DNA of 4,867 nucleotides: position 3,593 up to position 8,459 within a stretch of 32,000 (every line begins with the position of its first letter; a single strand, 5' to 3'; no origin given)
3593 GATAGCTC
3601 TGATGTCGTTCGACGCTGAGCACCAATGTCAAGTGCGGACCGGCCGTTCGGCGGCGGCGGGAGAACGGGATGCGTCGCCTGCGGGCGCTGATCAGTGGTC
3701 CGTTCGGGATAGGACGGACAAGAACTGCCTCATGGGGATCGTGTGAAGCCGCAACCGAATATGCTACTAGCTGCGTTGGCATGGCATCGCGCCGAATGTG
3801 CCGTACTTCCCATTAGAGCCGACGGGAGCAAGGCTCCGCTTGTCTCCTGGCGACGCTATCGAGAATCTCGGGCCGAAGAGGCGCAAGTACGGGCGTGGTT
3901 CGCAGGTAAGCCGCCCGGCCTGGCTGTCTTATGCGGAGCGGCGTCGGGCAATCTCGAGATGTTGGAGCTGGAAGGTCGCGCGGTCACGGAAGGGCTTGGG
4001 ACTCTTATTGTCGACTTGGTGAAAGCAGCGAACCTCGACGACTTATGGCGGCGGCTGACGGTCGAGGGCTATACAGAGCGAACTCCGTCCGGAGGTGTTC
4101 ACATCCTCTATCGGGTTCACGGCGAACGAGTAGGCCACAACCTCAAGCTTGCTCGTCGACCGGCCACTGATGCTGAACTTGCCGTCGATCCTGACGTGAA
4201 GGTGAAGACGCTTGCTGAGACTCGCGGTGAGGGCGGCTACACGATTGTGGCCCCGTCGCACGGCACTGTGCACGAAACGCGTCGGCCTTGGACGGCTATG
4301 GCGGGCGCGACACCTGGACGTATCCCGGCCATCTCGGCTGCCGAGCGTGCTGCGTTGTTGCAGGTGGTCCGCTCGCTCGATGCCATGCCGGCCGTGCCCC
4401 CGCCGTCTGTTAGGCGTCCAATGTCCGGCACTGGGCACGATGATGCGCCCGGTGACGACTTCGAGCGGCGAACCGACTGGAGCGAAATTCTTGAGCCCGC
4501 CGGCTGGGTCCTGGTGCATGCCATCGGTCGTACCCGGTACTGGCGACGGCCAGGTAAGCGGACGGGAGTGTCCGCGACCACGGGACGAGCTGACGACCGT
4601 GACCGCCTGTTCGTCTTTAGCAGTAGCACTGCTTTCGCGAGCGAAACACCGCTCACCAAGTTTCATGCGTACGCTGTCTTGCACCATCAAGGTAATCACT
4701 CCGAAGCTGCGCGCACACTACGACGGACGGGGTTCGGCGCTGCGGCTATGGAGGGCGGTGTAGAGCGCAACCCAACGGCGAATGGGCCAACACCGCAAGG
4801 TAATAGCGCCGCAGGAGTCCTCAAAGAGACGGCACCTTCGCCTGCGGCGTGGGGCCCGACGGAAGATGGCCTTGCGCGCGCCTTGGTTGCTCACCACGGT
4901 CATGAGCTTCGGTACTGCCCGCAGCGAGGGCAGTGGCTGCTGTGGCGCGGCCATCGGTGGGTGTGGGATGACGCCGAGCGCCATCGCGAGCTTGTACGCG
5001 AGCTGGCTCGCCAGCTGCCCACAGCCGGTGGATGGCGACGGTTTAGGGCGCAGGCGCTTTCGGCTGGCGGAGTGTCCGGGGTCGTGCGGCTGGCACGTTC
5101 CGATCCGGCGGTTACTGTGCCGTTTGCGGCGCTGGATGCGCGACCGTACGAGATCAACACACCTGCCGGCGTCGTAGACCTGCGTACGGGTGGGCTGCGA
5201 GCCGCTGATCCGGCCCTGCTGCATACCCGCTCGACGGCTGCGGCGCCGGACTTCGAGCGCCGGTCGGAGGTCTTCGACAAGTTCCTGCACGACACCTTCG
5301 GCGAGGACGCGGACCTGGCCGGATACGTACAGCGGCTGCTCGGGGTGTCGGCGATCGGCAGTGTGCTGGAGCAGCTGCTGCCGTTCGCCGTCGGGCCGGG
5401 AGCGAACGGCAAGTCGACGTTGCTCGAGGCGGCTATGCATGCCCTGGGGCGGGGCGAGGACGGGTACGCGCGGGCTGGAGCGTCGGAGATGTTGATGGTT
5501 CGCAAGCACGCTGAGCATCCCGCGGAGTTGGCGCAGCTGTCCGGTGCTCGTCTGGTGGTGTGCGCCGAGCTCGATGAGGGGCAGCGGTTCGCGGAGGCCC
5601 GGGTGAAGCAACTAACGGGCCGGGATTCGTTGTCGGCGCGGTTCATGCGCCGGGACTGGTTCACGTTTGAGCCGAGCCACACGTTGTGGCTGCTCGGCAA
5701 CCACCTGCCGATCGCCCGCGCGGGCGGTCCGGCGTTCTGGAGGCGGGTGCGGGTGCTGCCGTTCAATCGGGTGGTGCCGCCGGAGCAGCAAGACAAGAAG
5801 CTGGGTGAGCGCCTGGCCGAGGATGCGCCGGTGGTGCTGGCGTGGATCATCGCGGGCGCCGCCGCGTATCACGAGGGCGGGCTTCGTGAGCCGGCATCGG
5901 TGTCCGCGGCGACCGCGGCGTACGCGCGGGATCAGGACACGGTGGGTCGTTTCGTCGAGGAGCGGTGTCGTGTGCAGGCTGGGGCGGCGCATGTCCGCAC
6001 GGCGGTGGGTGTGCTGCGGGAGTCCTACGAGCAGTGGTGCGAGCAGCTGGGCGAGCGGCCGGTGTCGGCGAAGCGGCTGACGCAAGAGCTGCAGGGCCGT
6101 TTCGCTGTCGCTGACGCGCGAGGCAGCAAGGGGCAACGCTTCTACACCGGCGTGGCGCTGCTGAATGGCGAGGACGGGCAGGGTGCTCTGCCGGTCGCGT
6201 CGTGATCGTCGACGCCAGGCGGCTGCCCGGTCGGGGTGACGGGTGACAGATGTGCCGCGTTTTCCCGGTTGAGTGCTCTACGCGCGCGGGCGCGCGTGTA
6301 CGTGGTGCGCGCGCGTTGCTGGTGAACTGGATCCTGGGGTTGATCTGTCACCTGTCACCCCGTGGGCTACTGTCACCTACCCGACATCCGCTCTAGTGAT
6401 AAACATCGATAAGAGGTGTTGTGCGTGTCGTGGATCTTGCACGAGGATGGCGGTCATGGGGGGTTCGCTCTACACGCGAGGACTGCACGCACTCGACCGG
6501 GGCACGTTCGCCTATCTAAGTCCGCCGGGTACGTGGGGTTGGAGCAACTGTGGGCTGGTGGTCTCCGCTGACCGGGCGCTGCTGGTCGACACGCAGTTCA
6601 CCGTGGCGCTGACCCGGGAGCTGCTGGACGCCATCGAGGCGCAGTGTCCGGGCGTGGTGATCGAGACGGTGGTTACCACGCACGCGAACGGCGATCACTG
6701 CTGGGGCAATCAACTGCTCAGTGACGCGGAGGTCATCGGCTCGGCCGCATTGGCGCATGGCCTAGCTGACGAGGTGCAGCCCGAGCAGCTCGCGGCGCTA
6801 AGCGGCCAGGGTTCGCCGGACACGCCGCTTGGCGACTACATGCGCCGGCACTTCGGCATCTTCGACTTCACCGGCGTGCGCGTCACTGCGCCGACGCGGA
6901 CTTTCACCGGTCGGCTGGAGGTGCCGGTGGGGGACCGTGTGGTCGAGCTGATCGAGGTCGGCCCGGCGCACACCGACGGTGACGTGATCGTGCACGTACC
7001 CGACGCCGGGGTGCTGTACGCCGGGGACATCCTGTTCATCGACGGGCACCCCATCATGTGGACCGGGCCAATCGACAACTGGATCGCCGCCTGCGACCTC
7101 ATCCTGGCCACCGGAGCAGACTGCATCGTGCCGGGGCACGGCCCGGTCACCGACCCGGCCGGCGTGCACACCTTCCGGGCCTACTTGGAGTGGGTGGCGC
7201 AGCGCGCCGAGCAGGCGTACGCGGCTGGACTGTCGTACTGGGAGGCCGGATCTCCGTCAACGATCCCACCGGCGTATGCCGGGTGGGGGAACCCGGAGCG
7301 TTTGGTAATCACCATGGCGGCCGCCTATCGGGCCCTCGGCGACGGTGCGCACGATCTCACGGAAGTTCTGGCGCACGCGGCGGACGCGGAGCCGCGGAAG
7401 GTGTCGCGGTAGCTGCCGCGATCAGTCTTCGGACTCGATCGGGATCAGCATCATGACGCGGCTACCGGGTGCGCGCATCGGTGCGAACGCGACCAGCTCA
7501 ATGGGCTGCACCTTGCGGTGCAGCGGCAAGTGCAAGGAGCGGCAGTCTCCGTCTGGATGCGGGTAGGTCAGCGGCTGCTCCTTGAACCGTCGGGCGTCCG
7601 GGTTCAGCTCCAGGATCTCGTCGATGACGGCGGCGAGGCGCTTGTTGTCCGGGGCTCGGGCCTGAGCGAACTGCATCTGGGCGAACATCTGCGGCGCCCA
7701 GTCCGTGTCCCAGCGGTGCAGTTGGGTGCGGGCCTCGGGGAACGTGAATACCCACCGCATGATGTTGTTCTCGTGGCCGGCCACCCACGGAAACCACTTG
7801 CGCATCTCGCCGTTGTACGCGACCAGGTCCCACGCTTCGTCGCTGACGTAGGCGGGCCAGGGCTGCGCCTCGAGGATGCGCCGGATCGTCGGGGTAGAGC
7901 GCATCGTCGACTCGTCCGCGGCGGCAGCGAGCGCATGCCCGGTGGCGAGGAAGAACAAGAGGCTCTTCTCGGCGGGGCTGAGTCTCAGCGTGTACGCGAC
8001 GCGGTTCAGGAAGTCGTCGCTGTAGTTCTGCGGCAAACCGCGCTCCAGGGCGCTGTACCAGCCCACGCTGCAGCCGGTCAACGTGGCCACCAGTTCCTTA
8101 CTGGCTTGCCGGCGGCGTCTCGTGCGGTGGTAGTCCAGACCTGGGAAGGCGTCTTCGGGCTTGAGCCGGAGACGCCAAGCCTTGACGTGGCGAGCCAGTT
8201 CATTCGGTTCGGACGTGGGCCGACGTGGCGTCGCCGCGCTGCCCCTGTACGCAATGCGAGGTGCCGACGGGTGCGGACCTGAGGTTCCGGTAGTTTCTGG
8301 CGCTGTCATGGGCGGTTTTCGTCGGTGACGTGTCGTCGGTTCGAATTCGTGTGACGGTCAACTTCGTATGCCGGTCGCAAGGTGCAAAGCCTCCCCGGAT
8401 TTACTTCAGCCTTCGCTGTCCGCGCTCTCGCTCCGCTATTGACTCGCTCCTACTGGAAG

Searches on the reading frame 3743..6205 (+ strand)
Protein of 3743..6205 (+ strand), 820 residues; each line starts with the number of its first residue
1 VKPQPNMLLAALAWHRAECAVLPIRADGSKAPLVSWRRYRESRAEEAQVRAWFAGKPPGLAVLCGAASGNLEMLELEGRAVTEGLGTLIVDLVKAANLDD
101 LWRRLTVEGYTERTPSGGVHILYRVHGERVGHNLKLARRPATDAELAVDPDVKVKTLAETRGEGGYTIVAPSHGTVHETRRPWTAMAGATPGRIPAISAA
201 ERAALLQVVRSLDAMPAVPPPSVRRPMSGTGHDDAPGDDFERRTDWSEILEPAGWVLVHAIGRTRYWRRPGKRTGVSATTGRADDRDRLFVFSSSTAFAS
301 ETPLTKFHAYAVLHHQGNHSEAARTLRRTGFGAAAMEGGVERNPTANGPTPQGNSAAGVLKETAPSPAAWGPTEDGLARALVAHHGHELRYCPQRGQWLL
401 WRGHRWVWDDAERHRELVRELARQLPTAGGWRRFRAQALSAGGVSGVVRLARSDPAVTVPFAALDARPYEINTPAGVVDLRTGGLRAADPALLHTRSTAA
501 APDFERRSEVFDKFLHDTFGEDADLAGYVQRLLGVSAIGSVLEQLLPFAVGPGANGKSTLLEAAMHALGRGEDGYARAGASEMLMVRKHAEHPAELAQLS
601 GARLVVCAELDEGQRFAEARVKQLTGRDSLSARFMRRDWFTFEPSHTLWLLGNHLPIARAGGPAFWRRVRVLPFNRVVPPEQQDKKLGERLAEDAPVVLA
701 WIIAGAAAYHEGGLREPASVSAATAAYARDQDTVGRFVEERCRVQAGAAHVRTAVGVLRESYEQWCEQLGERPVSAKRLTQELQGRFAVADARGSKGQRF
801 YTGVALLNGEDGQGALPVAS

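Call 8: search_protein_families(library=pfam, proteins=[window:3743-6205:+], max_evalue=0.01)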
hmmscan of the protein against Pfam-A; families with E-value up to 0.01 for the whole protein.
window:3743-6205:+ (820 aa): 4 families
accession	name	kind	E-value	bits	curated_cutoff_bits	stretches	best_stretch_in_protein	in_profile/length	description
PF08706.16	D5_N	-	4e-28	99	22.4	1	378-520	1-145/145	D5 N terminal like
PF09250.16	Prim-Pol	-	1.1e-11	45.9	22.8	1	15-179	5-139/158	Bifunctional DNA primase/polymerase, N-terminal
PF19263.5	DUF5906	-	3.6e-09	37.7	27.6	1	550-668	2-114/114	Family of unknown function (DUF5906)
PF03288.22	Pox_D5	-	0.0013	19.6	21.4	0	729-785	1-55/86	Poxvirus D5 protein-like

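Call 51: search_protein_families(library=ncbifam, proteins=[window:3743-6205:+], max_evalue=0.01)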
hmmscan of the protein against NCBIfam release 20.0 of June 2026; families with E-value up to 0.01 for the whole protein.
window:3743-6205:+ (820 aa): 3 families
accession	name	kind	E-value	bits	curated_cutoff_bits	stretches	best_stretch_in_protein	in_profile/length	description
NF005477.0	PRK07078.1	subfamily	1.3e-107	360.8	1014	1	365-809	315-748/759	hypothetical protein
NF011296.0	PRK14709.1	subfamily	8.7e-107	357.7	613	1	373-807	35-460/469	hypothetical protein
TIGR01613.1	primase_Cterm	subfamily_domain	2.2e-78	263.2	108.7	1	470-777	2-302/304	phage/plasmid primase, P4 family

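Call 66: find_encoding_contigs(protein=window:3743-6205:+, flank=10000, max_places=4)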
Protein window:3743-6205:+ (820 aa): no gene with exactly this product is on record in the collection.

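Call 73: search_protein_families(library=padloc, proteins=[window:3743-6205:+], max_evalue=0.001)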
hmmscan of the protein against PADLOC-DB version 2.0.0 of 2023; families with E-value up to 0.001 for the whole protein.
window:3743-6205:+ (820 aa): 0 families

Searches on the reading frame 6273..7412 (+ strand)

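Call 8: search_protein_families(library=pfam, proteins=[window:6273-7412:+], max_evalue=0.01)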
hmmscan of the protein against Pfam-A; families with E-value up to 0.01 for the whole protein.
window:6273-7412:+ (379 aa): 1 family
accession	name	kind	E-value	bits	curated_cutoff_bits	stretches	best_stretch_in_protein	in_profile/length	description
PF00753.33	Lactamase_B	-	8e-19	68.8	22.7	1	88-289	3-196/196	Metallo-beta-lactamase superfamily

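Call 73: search_protein_families(library=padloc, proteins=[window:6273-7412:+], max_evalue=0.001)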
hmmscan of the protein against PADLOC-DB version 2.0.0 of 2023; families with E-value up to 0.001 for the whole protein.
window:6273-7412:+ (379 aa): 0 families

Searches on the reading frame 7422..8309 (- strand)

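Call 8: search_protein_families(library=pfam, proteins=[window:7422-8309:-], max_evalue=0.01)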
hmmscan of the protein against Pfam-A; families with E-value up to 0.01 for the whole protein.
window:7422-8309:- (295 aa): 2 families
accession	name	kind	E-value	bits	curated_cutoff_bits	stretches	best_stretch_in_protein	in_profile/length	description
PF17765.7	MLTR_LBD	-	6.7e-20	72.3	26.3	1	140-255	3-121/168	MmyB-like transcription regulator ligand binding domain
PF13560.12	HTH_31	-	1.1e-06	29.2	27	1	62-116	8-62/64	Helix-turn-helix domain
